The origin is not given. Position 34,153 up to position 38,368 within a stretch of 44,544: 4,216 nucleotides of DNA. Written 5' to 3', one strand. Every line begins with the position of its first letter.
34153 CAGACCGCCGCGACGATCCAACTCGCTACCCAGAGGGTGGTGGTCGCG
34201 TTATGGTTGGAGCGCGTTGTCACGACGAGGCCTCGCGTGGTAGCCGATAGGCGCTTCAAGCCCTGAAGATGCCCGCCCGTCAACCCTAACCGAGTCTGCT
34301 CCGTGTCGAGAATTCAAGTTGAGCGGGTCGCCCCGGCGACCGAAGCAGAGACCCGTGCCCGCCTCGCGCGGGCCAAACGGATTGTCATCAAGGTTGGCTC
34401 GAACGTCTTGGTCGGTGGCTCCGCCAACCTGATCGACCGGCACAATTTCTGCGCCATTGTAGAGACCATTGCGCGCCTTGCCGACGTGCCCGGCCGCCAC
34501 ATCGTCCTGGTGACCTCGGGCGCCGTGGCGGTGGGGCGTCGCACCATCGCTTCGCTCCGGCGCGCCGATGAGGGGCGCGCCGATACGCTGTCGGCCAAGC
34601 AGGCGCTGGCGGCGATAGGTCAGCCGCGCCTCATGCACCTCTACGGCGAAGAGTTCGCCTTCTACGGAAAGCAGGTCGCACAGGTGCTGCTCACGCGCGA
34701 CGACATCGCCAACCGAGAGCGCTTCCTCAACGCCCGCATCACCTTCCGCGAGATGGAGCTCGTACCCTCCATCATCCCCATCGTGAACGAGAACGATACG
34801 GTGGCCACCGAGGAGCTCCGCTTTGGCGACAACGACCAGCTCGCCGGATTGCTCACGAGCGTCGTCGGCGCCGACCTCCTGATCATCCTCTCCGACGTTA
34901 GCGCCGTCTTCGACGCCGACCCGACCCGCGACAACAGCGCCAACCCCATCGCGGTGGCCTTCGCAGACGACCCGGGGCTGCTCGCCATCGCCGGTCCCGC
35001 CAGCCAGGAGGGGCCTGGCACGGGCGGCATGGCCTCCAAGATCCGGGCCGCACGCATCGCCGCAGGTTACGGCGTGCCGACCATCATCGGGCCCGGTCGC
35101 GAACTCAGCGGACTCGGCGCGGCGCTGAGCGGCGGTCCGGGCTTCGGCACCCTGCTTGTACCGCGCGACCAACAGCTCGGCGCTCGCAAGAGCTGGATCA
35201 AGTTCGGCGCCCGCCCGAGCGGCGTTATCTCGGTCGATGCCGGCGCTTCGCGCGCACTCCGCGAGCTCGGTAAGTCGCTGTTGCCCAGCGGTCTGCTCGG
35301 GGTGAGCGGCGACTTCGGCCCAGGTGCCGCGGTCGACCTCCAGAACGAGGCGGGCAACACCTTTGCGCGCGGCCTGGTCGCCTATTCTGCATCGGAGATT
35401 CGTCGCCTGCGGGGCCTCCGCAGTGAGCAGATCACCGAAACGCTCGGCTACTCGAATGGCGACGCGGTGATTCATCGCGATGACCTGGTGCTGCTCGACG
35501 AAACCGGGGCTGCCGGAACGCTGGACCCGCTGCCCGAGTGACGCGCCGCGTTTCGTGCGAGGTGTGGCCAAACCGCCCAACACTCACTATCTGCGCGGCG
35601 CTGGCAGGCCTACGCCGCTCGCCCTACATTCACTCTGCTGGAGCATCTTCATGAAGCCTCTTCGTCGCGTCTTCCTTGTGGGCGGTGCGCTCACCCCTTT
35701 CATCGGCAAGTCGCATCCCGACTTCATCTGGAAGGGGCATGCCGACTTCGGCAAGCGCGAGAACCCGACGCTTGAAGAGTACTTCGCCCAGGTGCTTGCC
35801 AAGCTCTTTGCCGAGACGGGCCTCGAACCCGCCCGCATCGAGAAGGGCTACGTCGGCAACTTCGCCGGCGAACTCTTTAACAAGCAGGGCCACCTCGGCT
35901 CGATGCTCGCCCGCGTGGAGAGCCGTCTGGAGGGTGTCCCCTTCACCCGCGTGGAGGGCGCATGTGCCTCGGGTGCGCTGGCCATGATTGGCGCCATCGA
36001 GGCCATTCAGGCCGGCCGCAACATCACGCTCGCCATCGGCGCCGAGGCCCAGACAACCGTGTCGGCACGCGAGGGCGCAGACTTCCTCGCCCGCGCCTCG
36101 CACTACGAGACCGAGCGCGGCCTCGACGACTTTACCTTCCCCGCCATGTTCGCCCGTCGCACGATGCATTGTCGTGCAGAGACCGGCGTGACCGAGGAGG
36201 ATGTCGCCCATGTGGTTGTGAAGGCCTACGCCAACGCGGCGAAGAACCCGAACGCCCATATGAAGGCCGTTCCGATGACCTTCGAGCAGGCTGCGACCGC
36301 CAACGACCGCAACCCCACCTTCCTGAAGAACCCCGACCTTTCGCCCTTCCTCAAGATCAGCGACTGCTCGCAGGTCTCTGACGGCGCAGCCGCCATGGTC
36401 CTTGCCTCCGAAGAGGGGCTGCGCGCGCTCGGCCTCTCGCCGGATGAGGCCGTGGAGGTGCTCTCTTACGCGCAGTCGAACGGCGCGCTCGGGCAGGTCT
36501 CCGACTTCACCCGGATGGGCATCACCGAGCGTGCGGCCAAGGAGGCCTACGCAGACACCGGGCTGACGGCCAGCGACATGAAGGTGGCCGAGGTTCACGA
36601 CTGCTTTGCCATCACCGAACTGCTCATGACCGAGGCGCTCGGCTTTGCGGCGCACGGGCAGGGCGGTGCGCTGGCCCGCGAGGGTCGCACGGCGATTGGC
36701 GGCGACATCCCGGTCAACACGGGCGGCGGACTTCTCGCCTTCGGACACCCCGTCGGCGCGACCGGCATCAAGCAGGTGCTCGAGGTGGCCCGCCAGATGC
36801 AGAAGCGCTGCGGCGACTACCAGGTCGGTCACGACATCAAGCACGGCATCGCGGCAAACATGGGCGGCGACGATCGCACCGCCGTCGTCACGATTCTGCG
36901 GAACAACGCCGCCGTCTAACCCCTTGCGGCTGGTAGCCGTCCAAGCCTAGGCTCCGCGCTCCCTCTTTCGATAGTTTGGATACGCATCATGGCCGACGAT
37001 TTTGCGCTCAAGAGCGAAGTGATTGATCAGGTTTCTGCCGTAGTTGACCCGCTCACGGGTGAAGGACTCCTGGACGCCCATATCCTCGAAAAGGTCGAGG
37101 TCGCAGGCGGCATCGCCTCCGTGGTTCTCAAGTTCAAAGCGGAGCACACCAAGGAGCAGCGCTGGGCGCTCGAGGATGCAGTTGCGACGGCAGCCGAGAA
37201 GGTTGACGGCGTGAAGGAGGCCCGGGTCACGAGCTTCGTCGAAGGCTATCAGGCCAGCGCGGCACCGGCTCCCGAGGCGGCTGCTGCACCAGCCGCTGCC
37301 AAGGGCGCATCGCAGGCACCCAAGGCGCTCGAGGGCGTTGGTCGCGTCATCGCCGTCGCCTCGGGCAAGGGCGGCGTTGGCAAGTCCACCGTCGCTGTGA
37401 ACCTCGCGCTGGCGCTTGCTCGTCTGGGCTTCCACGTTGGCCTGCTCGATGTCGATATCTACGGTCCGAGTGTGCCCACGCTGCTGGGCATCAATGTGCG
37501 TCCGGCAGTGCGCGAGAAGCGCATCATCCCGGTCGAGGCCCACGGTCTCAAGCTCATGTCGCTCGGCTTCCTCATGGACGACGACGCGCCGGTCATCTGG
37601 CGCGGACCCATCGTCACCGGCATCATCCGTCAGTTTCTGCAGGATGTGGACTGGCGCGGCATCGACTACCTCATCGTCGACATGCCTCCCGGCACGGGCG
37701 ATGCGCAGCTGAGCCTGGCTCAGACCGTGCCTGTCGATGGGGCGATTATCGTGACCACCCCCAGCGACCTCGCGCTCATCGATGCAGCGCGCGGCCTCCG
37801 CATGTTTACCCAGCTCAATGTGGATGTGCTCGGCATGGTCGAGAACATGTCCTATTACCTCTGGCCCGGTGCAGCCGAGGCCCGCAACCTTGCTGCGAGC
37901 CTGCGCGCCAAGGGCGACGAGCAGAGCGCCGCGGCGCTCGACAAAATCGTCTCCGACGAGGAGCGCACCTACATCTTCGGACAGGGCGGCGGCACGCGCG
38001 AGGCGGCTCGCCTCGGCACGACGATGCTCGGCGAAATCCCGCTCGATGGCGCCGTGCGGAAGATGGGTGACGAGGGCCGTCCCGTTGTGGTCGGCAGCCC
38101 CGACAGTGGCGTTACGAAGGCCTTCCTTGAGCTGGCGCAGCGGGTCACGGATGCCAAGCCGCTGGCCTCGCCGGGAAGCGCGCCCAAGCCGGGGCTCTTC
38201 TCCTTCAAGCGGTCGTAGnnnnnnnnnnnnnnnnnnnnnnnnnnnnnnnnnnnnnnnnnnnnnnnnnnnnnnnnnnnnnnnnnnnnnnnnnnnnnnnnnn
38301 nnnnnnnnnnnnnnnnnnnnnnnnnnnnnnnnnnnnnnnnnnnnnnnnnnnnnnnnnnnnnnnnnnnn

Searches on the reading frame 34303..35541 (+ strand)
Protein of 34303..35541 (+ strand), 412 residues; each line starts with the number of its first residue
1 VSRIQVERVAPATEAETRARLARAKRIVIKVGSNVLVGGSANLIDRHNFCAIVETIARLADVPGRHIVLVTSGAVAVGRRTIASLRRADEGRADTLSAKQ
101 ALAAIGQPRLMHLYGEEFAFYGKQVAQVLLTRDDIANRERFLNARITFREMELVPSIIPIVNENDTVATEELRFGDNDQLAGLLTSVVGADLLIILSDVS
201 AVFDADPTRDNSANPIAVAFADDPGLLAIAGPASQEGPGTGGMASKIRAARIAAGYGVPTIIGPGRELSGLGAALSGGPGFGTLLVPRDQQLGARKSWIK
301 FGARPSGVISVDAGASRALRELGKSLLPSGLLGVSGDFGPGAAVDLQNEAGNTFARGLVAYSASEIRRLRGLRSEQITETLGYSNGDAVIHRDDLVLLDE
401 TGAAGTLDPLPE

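Call 25: search_protein_families(library=pfam, proteins=[window:34303-35541:+], max_evalue=0.001)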
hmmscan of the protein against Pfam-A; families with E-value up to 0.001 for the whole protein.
window:34303-35541:+ (412 aa): 2 families
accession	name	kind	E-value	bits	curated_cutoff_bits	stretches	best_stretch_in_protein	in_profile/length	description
PF00696.33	AA_kinase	-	4.7e-33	115.3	24.9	1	25-262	1-232/234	Amino acid kinase family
PF01472.26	PUA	-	2.1e-16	60.1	24.8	1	307-378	1-71/74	PUA domain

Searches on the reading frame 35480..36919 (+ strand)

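Call 25: search_protein_families(library=pfam, proteins=[window:35480-36919:+], max_evalue=0.001)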
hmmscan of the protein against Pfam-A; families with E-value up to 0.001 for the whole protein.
window:35480-36919:+ (479 aa): 3 families
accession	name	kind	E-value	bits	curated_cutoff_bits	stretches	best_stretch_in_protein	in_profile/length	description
PF22691.2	Thiolase_C_1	-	3.3e-36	124.6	28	1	332-474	4-143/144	Thiolase C-terminal domain-like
PF00108.29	Thiolase_N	-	2.1e-18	67.1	26.4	1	93-312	18-260/260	Thiolase, N-terminal domain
PF02803.24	Thiolase_C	-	2.3e-12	47.1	27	1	351-449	26-106/123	Thiolase, C-terminal domain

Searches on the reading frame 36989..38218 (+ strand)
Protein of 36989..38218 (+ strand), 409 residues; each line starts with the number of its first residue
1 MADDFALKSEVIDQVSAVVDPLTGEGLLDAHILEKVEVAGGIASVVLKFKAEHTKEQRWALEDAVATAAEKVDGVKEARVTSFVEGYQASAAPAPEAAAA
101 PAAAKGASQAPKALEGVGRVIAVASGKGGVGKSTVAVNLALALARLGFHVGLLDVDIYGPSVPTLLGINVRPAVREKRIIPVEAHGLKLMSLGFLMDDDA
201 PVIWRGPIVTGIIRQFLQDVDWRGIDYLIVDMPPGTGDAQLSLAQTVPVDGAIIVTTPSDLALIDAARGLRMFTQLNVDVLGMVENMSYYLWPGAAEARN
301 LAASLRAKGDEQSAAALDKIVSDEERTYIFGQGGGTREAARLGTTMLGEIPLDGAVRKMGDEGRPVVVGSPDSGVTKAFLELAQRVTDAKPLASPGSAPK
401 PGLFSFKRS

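Call 25: search_protein_families(library=pfam, proteins=[window:36989-38218:+], max_evalue=0.001)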
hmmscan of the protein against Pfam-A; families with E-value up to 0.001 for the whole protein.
window:36989-38218:+ (409 aa): 7 families
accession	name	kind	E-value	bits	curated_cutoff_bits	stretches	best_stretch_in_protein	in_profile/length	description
PF10609.15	ParA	-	2.1e-93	312.7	27.1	2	117-301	2-188/246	NUBPL iron-transfer P-loop NTPase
PF01656.29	CbiA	-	3.8e-13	49.9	25.4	1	121-286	1-81/125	CobQ/CobB/MinD/ParA nucleotide binding domain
PF13614.12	AAA_31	-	3e-11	44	27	1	119-157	2-40/177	AAA domain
PF00142.24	Fer4_NifH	-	2.3e-08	34.3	25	0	125-167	6-48/271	4Fe-4S iron sulfur cluster binding proteins, NifH/frxC family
PF09140.17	MipZ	-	3.1e-08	33.7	20.7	1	120-185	2-65/262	ATPase MipZ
PF02374.21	ArsA_ATPase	-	0.00021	21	24.3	1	123-155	5-37/305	Anion-transporting ATPase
PF01883.24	FeS_assembly_P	-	0.00089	19.9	23.5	1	9-79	2-72/73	Iron-sulfur cluster assembly protein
